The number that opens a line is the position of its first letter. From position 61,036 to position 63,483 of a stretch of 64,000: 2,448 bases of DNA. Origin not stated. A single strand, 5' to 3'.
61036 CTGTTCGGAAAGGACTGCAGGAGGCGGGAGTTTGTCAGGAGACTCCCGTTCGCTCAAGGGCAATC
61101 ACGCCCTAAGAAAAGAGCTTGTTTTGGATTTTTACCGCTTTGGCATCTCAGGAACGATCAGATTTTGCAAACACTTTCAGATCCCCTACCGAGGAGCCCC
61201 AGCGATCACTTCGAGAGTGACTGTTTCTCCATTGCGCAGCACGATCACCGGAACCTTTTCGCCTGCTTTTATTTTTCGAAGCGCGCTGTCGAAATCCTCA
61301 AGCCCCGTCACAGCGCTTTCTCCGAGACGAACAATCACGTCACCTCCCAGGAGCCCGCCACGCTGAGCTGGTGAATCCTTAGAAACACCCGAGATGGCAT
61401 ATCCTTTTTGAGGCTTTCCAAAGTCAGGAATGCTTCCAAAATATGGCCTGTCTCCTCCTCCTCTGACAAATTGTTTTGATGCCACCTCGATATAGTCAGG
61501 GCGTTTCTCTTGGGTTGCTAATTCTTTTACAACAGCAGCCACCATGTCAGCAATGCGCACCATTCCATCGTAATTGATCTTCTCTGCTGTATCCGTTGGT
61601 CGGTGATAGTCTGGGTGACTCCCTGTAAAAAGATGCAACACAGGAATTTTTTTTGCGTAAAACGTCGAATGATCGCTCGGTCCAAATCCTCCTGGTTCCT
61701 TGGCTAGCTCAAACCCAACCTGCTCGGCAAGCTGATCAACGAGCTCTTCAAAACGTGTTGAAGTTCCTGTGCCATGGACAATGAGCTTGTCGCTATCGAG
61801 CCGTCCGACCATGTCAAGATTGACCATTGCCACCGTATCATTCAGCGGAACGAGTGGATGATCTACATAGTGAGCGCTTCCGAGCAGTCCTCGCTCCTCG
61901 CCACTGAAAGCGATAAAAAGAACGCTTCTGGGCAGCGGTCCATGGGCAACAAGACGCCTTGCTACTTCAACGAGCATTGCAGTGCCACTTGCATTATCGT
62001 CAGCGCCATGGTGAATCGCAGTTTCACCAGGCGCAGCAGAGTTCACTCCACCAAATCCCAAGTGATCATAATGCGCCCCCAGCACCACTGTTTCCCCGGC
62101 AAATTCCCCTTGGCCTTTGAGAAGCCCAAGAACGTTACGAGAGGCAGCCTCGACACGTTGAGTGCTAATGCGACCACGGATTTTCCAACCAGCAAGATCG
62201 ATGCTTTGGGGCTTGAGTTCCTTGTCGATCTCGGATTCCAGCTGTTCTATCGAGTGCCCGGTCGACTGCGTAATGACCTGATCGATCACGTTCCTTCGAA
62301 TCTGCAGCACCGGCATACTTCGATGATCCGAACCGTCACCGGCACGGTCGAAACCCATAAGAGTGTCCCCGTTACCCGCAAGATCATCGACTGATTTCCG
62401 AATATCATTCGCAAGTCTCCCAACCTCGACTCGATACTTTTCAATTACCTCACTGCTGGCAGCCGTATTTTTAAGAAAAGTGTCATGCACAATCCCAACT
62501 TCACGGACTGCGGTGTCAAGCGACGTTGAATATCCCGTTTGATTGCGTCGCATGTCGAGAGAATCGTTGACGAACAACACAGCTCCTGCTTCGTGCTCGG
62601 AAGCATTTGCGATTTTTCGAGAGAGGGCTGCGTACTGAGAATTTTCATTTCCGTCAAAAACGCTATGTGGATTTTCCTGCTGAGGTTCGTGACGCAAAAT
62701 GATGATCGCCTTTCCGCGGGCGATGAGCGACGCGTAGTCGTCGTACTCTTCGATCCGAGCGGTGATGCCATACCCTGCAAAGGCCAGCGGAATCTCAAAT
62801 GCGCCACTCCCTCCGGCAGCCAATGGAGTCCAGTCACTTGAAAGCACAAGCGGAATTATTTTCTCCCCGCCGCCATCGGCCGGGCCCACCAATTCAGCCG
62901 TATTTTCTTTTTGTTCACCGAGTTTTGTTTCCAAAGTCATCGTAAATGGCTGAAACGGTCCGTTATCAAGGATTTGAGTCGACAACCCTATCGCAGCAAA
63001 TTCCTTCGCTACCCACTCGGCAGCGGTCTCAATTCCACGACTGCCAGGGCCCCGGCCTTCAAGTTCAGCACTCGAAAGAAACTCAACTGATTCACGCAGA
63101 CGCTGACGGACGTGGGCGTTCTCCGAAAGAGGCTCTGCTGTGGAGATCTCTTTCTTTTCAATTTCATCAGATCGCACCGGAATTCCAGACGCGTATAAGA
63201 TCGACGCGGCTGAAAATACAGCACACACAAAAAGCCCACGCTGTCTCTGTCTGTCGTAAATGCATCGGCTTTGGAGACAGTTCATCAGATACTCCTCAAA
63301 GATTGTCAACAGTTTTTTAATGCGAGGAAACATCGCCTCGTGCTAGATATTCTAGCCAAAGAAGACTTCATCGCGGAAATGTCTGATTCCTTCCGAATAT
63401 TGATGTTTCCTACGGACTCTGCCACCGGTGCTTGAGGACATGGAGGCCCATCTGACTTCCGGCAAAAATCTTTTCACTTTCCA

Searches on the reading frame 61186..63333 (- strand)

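Call 84: search_protein_families(library=pfam, proteins=[window:61186-63333:-], max_evalue=0.001)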
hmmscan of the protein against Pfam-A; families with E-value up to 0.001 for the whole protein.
window:61186-63333:- (715 aa): 5 families
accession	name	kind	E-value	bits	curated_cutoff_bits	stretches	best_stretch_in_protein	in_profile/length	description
PF04389.22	Peptidase_M28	-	8.4e-50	169.6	21.3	1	400-602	1-193/193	Peptidase family M28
PF13180.12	PDZ_2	-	6.4e-11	42.8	27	1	645-709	14-78/80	PDZ domain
PF01546.33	Peptidase_M20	-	8.7e-07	29.5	24.6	1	418-603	2-205/206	Peptidase family M20/M25/M40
PF17820.7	PDZ_6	-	1.2e-05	25.3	27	1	647-700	2-54/54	PDZ domain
PF00595.29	PDZ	-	0.00099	19.9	23.2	0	639-698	23-80/81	PDZ domain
